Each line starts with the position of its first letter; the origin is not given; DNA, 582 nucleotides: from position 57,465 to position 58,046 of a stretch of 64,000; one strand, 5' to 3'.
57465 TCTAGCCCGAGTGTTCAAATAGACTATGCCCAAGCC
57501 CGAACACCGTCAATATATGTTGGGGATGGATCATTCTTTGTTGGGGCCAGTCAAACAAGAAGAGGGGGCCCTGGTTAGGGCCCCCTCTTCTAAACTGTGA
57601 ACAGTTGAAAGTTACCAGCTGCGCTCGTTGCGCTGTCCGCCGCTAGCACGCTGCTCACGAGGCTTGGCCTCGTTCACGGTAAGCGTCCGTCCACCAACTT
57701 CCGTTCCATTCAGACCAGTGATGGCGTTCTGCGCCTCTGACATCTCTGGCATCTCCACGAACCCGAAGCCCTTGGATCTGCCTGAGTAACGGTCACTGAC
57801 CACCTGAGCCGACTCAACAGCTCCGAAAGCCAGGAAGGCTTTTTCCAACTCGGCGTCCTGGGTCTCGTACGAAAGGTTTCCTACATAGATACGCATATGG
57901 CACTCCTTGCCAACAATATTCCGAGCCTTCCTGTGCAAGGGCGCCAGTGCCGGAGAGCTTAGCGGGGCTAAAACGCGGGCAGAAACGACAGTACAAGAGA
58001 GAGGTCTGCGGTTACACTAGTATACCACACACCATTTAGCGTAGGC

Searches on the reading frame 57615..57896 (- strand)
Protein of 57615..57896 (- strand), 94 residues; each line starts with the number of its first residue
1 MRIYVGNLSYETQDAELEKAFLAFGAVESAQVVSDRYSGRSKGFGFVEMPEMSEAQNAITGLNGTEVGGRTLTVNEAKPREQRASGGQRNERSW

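Call 67: list_cluster_members(proteins=[window:57615-57896:-, window:49133-49447:-, window:2762-3052:+, P0003, P0004, P0017])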
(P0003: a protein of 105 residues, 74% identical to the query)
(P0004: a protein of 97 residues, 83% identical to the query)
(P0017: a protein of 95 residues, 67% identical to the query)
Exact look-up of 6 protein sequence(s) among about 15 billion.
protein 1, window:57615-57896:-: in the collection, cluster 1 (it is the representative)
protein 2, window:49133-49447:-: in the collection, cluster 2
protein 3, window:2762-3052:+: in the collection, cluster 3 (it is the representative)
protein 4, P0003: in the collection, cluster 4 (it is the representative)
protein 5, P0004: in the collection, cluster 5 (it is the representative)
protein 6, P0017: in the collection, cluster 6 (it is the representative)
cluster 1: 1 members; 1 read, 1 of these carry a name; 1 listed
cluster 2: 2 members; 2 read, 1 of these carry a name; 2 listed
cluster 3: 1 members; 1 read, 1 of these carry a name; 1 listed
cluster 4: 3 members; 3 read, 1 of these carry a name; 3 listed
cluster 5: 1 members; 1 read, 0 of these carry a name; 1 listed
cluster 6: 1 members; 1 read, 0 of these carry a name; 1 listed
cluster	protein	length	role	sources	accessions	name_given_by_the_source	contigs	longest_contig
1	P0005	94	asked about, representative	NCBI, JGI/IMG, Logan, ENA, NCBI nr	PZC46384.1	MAG: RNA recognition motif-containing protein [Chloroflexi bacterium] | cold-inducible RNA-binding protein | MAG: RNA recognition motif-containing protein [Chloroflexota bacterium]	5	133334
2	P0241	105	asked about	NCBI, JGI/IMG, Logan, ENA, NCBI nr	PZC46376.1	MAG: RNA recognition motif-containing protein [Chloroflexi bacterium] | RNA recognition motif-containing protein | MAG: RNA recognition motif-containing protein [Chloroflexota bacterium]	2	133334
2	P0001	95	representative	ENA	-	-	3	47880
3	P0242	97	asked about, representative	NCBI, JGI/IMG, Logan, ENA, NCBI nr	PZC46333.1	MAG: RNA recognition motif-containing protein [Chloroflexi bacterium] | RNA recognition motif-containing protein | MAG: RNA recognition motif-containing protein [Chloroflexota bacterium]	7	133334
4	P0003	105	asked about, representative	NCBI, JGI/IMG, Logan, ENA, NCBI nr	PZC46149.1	MAG: RNA recognition motif-containing protein [Chloroflexi bacterium] | RNA recognition motif-containing protein | MAG: RNA recognition motif-containing protein [Chloroflexota bacterium]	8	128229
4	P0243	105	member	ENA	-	-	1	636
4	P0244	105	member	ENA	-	-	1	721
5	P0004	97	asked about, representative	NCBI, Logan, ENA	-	-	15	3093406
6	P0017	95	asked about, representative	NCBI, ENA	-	-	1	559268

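Call 80: search_protein_families(library=pfam, proteins=[window:57615-57896:-])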
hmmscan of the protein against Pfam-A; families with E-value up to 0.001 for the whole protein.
window:57615-57896:- (94 aa): 1 family
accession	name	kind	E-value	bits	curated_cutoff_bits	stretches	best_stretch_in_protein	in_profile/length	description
PF00076.28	RRM_1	-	1.1e-21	76.9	20.7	1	3-72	1-69/70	RNA recognition motif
